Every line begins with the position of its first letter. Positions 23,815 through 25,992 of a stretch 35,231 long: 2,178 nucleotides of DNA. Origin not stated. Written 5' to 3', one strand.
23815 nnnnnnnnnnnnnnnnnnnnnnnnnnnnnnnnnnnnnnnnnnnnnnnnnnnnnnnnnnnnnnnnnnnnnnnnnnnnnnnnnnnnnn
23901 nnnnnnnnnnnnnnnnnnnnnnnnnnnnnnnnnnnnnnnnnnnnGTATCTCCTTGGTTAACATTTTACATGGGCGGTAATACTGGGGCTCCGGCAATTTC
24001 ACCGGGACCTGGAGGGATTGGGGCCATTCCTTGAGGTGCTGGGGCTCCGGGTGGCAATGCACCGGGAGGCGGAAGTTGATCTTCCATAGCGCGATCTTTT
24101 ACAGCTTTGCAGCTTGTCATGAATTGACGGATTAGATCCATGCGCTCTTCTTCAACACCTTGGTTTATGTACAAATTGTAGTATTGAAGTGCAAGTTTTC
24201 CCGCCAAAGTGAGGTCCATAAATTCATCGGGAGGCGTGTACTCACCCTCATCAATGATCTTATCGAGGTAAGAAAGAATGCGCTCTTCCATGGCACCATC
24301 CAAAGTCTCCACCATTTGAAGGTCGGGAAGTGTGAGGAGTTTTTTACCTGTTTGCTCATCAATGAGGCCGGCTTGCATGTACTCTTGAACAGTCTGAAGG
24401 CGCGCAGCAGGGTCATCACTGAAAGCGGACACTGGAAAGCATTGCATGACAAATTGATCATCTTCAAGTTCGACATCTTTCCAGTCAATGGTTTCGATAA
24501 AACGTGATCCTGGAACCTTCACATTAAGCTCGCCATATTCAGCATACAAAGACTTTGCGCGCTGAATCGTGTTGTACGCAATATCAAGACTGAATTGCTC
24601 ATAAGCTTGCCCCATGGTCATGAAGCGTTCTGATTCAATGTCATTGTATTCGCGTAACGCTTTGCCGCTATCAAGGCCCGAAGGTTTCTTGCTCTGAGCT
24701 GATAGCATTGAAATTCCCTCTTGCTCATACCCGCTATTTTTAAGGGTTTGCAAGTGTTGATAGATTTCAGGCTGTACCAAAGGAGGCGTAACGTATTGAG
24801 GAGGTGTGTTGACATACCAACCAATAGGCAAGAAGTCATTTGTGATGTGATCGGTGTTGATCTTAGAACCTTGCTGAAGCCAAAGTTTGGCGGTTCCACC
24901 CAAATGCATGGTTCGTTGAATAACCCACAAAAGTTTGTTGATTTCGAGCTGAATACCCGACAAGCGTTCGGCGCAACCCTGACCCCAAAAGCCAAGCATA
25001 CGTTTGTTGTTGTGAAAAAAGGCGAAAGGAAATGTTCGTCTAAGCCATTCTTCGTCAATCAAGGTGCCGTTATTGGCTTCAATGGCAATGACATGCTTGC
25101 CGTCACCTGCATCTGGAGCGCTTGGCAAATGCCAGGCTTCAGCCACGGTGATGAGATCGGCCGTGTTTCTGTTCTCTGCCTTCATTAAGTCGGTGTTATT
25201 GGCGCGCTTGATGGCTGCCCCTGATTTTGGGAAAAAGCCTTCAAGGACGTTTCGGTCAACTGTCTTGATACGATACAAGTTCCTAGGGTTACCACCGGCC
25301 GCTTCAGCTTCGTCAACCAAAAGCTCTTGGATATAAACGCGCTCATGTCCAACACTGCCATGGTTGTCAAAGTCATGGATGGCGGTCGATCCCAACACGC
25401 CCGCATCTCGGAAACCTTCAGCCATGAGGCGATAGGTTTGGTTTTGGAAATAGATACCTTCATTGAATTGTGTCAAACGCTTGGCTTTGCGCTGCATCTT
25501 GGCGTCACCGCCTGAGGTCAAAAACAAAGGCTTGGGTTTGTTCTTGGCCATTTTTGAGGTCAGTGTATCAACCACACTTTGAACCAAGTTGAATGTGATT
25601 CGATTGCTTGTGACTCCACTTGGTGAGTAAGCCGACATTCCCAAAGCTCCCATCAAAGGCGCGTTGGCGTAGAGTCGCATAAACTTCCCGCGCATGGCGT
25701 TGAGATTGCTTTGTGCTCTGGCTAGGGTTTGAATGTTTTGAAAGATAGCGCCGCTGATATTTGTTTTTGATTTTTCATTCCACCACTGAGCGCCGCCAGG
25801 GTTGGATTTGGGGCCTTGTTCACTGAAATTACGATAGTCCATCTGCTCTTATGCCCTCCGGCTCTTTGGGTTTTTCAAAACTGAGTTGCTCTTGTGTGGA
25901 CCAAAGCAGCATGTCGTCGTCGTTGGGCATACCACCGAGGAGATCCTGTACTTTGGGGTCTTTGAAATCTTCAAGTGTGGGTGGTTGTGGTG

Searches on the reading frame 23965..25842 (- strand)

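Call 13: search_protein_families(library=phrogs, proteins=[window:23965-25842:-], max_evalue=0.001)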
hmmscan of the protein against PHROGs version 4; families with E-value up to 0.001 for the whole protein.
window:23965-25842:- (625 aa): 2 families
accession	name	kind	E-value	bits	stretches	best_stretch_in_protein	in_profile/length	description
phrog_156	-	head and packaging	1.2e-09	38.2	1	81-243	60-230/681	portal protein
phrog_332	-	connector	0.00012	21.6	1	70-432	73-425/560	head-tail adaptor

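Call 14: search_protein_families(library=pfam, proteins=[window:23965-25842:-], max_evalue=0.01)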
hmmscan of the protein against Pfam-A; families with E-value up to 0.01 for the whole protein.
window:23965-25842:- (625 aa): 1 family
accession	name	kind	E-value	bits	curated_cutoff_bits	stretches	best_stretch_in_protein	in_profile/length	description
PF23899.1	SU10_portal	-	0.0017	17.3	30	1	181-381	229-424/593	Phage SU10 portal protein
